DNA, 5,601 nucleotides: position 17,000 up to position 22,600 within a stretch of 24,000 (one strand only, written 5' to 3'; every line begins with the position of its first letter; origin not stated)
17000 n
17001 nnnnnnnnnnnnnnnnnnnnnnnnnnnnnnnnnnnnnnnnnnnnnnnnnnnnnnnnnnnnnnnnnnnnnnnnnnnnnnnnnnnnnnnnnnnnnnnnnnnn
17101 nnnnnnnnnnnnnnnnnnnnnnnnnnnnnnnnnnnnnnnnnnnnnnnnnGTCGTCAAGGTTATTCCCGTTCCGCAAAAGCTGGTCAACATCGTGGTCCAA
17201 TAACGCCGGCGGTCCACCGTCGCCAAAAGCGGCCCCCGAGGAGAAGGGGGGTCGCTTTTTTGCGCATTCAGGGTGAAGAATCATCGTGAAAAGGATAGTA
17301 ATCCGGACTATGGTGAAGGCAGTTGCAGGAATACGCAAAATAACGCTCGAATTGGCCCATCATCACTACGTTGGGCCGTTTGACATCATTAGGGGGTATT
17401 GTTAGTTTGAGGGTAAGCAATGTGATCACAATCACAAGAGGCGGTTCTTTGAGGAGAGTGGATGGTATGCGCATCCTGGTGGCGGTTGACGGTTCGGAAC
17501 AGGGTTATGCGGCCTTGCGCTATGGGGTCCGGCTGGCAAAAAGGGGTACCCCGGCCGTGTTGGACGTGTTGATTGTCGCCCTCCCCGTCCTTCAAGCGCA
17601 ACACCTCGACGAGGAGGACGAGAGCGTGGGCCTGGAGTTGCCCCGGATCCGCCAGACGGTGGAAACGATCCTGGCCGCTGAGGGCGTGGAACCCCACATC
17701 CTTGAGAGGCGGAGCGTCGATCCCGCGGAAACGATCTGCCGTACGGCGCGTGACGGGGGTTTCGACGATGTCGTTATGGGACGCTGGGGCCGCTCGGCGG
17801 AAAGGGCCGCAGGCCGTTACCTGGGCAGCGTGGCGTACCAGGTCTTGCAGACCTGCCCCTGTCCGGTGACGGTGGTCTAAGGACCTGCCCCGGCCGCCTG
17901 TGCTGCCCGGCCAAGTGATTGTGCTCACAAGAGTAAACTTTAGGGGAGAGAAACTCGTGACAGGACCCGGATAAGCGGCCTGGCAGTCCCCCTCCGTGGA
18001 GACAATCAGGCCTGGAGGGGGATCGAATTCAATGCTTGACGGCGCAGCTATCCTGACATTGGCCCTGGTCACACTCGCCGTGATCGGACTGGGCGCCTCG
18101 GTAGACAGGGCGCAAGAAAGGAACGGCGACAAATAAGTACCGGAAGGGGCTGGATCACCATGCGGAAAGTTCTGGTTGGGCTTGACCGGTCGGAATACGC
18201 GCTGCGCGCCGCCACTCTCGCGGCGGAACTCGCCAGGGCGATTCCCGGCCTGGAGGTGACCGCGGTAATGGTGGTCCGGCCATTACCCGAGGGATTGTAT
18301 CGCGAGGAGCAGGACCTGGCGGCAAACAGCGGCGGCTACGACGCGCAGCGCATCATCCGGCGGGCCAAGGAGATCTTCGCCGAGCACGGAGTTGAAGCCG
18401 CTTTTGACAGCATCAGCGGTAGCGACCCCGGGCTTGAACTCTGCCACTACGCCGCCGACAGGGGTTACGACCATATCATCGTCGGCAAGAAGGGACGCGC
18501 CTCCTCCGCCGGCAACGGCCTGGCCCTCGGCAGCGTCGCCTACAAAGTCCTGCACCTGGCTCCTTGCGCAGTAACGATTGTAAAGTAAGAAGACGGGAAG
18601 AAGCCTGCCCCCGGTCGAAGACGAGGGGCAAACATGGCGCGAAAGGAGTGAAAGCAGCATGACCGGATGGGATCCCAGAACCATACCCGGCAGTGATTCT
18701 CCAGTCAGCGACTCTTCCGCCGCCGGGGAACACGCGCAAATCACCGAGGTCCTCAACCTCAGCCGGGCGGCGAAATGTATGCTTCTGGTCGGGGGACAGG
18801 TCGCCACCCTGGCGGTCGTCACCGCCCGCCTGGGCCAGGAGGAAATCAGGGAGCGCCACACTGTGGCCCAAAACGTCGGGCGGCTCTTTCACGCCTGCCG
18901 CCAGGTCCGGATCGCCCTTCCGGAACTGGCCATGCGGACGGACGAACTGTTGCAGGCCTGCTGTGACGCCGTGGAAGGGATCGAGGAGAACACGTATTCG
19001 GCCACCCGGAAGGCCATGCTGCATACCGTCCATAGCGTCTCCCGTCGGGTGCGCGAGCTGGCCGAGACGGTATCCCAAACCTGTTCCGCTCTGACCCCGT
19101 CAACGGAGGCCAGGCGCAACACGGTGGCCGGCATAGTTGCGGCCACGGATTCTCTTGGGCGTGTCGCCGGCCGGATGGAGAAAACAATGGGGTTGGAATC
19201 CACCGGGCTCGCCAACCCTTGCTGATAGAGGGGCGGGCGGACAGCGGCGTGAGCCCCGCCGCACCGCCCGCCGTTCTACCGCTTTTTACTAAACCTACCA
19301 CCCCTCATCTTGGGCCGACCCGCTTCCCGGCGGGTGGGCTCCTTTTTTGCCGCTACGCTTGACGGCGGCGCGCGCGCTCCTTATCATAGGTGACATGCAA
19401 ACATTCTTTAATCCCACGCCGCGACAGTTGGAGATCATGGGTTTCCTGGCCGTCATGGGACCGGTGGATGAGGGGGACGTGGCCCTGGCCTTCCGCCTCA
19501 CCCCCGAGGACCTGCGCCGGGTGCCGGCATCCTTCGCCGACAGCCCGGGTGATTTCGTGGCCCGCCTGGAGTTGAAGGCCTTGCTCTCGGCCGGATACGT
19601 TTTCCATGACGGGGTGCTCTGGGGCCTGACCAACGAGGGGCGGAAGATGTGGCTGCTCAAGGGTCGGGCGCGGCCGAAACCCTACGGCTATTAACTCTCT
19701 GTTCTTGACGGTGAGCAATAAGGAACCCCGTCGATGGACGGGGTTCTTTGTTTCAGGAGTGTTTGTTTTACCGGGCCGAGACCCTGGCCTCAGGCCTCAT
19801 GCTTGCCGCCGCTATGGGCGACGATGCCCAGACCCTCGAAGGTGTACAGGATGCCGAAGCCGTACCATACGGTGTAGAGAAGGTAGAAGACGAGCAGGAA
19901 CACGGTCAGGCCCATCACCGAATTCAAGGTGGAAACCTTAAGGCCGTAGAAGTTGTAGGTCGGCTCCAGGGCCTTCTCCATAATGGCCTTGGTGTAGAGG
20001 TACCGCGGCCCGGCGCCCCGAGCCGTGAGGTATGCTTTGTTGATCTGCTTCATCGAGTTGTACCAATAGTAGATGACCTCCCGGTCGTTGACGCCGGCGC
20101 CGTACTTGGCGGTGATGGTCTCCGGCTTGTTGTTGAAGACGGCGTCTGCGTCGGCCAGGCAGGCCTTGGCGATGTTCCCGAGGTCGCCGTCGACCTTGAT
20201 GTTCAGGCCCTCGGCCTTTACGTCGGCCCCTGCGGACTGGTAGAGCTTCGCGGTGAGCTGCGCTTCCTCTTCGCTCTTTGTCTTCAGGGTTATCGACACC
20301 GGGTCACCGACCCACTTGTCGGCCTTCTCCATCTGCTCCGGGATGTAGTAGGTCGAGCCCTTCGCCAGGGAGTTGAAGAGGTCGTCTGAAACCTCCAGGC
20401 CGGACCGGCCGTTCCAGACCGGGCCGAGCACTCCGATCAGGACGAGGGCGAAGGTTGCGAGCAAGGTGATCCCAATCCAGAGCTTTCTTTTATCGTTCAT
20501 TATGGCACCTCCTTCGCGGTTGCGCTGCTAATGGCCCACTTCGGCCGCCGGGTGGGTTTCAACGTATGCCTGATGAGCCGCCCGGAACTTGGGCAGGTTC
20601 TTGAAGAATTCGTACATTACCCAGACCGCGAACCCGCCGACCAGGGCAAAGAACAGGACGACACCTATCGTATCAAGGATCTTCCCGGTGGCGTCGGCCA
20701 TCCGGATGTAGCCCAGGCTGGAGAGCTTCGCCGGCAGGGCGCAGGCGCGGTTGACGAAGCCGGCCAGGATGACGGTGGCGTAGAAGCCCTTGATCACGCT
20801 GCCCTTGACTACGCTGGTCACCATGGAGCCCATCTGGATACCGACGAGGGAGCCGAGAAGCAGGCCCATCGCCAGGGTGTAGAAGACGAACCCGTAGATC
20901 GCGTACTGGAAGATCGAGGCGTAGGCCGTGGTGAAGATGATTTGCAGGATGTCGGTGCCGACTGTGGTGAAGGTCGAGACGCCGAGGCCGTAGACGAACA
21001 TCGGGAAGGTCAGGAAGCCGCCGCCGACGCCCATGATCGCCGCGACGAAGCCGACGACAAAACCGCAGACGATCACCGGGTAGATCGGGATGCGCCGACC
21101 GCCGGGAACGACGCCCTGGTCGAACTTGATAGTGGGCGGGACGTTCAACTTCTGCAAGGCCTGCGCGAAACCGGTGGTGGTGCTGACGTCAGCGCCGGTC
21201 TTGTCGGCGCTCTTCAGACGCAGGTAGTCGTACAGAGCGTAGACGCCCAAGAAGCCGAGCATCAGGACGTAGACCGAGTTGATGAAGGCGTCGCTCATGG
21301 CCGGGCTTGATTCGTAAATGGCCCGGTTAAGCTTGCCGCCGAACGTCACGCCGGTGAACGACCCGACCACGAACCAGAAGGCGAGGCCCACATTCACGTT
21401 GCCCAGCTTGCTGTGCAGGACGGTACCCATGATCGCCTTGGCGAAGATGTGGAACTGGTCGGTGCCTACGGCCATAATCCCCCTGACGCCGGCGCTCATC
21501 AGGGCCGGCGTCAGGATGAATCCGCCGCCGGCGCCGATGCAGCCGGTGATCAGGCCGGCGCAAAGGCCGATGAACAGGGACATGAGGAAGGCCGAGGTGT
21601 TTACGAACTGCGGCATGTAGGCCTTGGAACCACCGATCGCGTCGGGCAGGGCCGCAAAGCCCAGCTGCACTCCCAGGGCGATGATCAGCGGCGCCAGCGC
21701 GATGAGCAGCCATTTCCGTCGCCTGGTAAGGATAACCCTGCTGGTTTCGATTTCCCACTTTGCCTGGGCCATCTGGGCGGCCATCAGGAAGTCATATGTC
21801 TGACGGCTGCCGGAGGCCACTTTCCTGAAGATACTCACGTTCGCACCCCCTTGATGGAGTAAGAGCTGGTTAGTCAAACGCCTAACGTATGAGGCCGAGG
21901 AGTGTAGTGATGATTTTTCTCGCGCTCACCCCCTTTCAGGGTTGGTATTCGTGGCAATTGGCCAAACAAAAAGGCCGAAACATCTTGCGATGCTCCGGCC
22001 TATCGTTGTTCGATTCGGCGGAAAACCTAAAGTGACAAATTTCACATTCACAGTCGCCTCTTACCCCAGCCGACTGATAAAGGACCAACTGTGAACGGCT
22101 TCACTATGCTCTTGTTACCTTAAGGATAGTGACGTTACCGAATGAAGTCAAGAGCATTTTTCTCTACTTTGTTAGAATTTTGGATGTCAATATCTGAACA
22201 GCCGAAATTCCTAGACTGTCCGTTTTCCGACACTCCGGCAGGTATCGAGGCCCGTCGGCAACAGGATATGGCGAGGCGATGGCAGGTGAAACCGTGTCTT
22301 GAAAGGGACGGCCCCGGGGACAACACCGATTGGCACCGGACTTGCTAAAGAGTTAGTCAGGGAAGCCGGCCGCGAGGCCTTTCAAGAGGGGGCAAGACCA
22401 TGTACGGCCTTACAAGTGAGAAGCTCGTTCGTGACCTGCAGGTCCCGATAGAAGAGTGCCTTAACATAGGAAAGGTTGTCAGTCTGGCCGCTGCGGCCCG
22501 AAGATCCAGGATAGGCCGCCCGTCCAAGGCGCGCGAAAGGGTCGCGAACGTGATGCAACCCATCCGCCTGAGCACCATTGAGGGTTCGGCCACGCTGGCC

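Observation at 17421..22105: Four copies of a CRP/FNR-type palindrome (GTGA-N6-TCAC) confined to non-coding DNA of the usp and TSUP loci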

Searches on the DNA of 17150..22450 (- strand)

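Call 23: search_rna_families(source=window, start=17150, end=22450, threshold=evalue, max_evalue=5)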
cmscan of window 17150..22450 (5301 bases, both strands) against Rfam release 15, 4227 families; matches with E-value up to 5: 9.
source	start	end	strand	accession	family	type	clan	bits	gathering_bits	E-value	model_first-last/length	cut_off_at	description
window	19690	19769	+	RF01770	rimP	Cis-reg; leader;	-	24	47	1.3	1-102/102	no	Gammaprotebacteria rimP leader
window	21486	21548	-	RF00365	mir-BHRF1-1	Gene; miRNA;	-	23.9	95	0.23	1-66/66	no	mir-BHRF1-1 microRNA precursor family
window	21477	21520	-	RF04011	mir-8515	Gene; miRNA;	-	20.4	100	2.9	1-92/92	no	mir-8515 microRNA precursor family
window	19222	19282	-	RF00942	mir-1224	Gene; miRNA;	-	20.4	105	4.8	1-86/86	no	mir-1224 microRNA precursor family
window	21477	21520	+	RF04011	mir-8515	Gene; miRNA;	-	20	100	3.6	1-92/92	no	mir-8515 microRNA precursor family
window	19720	19753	-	RF02621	BSnc120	Gene; sRNA;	-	19.8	114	0.84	37-70/88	no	Brucella sRNA 120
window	19116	19210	-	RF01812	Pxr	Gene; sRNA;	-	19.5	80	4.3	1-109/109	no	Pxr regulatory sRNA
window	21144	21235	-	RF02275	Hammerhead_HH9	Gene; ribozyme;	CL00010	18.5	52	0.73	1-77/77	no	Hammerhead ribozyme HH9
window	21785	21839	-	RF01962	RMST_1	Gene; lncRNA;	-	15.6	40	3.7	1-61/61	no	Rhabdomyosarcoma 2 associated transcript conserved region 1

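Call 64: build_rna_model(alignment_id=A1, structure=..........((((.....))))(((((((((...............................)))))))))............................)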
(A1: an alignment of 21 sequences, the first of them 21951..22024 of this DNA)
Model R1 built from alignment A1 (21 sequences, 100 columns); structure: as given.
model positions 74; base pairs 13; branch points 1; effective number of sequences 6.95; information 0.763 bits per position. Calibrated on 0.2 Mb of random sequence (short: E-values are rough).
structure used (alignment columns):
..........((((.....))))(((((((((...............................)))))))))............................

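Call 65: search_with_rna_model(model_id=R1, sources=[window, L002, L003, L004, L005, L006, L011, L012, L082, L086, L087, L088, L090, L091, L092, L093, L094, L095, L097, L098, L099, L100, L101, L102, L103, L104, L105, L108, L110, L111, L112, L113, L116, L117, L120, L121, L122, L123, L124, L128, L129, L130, L132, L134, L135, L136, L137, L138, L139, L140, L143, L144, L147, L148, L149, L150, L151, L152, L153, L154, L155, L157, L159, L160, L162, L163, L164, L165, L166, L167], max_evalue=1)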
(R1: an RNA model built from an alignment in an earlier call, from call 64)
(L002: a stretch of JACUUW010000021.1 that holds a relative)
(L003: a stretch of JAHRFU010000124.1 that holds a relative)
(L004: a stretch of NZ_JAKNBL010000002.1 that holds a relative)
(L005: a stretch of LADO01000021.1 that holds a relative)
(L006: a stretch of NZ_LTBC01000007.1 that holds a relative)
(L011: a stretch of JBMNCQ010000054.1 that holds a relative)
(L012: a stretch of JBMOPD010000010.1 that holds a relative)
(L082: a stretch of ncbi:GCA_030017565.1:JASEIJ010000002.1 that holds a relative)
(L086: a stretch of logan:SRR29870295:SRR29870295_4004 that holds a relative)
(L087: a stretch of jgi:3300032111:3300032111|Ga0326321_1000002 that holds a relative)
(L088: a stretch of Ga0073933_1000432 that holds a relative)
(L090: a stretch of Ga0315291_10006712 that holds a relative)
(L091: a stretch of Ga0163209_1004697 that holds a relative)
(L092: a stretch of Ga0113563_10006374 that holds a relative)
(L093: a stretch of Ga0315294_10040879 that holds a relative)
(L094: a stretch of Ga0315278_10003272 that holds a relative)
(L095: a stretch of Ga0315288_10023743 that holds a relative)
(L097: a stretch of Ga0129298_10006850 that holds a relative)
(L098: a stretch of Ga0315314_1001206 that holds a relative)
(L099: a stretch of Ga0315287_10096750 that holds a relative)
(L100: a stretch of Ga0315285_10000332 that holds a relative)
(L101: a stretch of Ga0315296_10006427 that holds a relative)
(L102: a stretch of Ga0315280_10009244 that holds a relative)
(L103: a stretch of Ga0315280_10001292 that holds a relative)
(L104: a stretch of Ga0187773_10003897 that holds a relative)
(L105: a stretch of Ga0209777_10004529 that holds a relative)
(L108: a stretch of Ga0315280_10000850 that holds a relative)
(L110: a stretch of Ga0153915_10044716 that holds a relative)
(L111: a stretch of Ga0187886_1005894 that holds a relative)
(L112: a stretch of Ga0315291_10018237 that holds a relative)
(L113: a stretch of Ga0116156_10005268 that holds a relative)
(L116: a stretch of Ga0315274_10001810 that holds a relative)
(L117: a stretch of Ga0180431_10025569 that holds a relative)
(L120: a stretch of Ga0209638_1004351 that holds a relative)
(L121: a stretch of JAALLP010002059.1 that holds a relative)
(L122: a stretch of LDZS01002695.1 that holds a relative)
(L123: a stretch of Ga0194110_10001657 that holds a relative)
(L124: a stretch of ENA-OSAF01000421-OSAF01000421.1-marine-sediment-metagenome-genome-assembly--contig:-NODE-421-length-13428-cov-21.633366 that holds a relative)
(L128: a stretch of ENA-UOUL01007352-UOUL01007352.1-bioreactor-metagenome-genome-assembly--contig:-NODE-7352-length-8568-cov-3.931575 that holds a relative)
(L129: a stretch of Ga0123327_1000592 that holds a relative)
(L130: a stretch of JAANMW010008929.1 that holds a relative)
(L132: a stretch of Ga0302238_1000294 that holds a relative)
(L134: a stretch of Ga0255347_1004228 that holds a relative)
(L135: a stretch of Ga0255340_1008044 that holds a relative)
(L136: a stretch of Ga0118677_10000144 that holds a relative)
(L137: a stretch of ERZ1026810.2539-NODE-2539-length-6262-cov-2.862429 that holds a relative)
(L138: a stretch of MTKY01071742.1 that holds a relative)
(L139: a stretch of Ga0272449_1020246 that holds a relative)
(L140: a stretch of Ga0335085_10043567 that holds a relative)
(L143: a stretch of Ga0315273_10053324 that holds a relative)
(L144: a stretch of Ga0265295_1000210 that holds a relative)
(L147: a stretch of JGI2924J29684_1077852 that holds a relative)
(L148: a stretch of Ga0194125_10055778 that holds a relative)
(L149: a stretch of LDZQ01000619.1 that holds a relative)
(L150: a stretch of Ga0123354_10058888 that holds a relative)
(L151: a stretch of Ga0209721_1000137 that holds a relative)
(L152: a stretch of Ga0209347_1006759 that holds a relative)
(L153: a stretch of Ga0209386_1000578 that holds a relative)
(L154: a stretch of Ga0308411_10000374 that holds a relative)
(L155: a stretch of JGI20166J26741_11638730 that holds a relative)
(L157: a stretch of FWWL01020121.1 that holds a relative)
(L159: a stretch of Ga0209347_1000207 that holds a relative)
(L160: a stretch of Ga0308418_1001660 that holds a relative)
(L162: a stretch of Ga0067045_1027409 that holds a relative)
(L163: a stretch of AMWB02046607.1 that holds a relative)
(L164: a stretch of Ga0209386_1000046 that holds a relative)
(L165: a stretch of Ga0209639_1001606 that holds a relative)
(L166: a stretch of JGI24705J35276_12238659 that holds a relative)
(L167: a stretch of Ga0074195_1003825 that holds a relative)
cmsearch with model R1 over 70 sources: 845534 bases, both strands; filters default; matches with E-value up to 1: 47.
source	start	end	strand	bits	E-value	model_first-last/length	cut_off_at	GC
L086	8820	8894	+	69.7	7.6e-19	1-74/74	no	0.52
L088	7752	7822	+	68.8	1.5e-18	1-74/74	no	0.55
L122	5523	5596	+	68.7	1.6e-18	1-74/74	no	0.59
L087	14502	14573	-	68.6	1.8e-18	1-74/74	no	0.47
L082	3009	3081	-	67.7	3.3e-18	1-74/74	no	0.55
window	21954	22024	-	67.4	4.1e-18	1-74/74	no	0.51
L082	8477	8547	+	67.4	4.1e-18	1-74/74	no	0.51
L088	17082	17158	+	66.9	5.9e-18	1-74/74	no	0.6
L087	13976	14051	-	66.6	7.3e-18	1-74/74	no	0.53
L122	11665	11741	+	65.9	1.3e-17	1-74/74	no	0.64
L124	6846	6916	+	65.4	1.8e-17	1-74/74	no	0.49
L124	5074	5153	-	65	2.3e-17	1-74/74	no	0.5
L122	5426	5505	+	64.7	3e-17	1-74/74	no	0.57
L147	7380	7469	+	64.4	3.6e-17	1-74/74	no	0.43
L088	10901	10974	+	64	4.8e-17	1-74/74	no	0.59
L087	7178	7251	+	63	9.9e-17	1-74/74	no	0.55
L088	10805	10883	+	61.8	2.4e-16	1-74/74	no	0.61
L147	7128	7195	-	59.4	1.3e-15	1-74/74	no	0.47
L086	9812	9884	+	59.3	1.5e-15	1-74/74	no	0.55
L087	12883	12955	-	55.8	1.8e-14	1-74/74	no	0.45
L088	9987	10057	+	54.4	5.2e-14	1-74/74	no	0.56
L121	160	237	+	52.9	1.5e-13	1-74/74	no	0.49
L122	12223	12303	+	51.6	3.9e-13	1-74/74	no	0.56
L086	8269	8348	+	51.5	4.3e-13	1-74/74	no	0.5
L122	1355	1425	+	48.7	3.2e-12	1-74/74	no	0.55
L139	2926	3008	+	30.8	1.3e-06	1-74/74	no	0.69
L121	258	379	+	25.7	5.2e-05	1-74/74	no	0.45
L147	7385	7467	-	23.2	0.00033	1-74/74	no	0.42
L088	10906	10975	-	21.3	0.0013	1-74/74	no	0.6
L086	8825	8893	-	20.2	0.003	1-74/74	no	0.52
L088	17087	17156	-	17.9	0.015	1-74/74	no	0.61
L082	3027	3058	+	16.9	0.031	24-56/74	no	0.75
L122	5528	5595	-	16.7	0.036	1-74/74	no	0.6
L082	8482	8545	-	16.7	0.036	1-74/74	no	0.5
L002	12156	12215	+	16.6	0.04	1-74/74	no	0.47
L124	5073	5148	+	16.6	0.041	1-74/74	no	0.53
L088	7757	7820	-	15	0.12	1-74/74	no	0.53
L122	11670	11739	-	14.8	0.14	1-74/74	no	0.63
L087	7183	7252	-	14.8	0.15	1-74/74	no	0.56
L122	5431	5504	-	14.4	0.2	1-74/74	no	0.59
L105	120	163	-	13.8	0.31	1-74/74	no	0.27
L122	1378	1407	-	13.2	0.46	24-56/74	no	0.67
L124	6851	6924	-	13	0.55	1-74/74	no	0.53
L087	14504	14568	+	12.8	0.6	1-74/74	no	0.49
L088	9992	10055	-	12.7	0.69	1-74/74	no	0.53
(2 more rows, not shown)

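Call 71: search_rna_families(source=L086, start=8000, end=10050, threshold=evalue, max_evalue=10)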
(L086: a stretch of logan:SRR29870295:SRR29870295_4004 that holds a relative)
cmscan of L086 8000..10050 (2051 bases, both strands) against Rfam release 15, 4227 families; matches with E-value up to 10: 0.
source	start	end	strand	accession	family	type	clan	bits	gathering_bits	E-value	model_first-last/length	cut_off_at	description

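Call 72: search_rna_families(source=L088, start=7450, end=11100, threshold=evalue, max_evalue=10)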
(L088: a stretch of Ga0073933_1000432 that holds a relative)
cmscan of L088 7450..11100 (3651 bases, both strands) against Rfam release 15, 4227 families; matches with E-value up to 10: 4.
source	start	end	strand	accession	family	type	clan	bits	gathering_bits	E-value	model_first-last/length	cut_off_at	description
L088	7794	7908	+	RF01955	NEAT1_1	Gene; lncRNA;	-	18.8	50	2.5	1-122/122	no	Nuclear enriched abundant transcript 1 conserved region 1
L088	7720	7892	+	RF02165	PVT1_2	Gene; lncRNA;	-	17.9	47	8.7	1-172/172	no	Pvt1 oncogene conserved region 2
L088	8187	8255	-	RF00277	SNORD49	Gene; snRNA; snoRNA; CD-box;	CL00062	15.1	37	3.3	1-71/71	no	Small nucleolar RNA SNORD49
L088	9407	9471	-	RF02126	GHRLOS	Gene; lncRNA;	-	13.3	48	6.1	1-70/70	no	Ghrelin opposite strand RNA conserved region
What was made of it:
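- There are no Rfam hits (calls 23, 71, 72).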

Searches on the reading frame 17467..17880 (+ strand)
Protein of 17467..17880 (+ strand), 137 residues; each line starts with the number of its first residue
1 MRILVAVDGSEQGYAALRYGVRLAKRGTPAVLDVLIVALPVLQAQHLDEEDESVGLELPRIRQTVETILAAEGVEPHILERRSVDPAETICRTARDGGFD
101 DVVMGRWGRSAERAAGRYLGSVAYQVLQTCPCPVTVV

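Call 8: search_protein_families(library=pfam, proteins=[window:17467-17880:+])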
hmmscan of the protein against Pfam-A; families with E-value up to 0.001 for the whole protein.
window:17467-17880:+ (137 aa): 1 family
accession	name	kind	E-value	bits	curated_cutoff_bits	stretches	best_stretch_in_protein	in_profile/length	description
PF00582.32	Usp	-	1.2e-23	84.7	24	1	2-137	4-140/141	Universal stress protein family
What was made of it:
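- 17467..17880 (+): usp1, universal stress protein (137 aa). Pfam PF00582, E = 1.2e-23 (call 8).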

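Call 13: find_encoding_contigs(protein=window:17467-17880:+, flank=10000, max_places=10)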
Protein window:17467-17880:+ (137 aa): 1 contig read that carries it; 1 place shown.
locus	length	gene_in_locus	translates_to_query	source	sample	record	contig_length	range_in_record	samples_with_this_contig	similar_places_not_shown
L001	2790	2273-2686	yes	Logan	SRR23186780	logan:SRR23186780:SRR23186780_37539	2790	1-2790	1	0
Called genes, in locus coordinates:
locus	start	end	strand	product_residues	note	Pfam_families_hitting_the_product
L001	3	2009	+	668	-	?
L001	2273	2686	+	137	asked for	PF00582:Usp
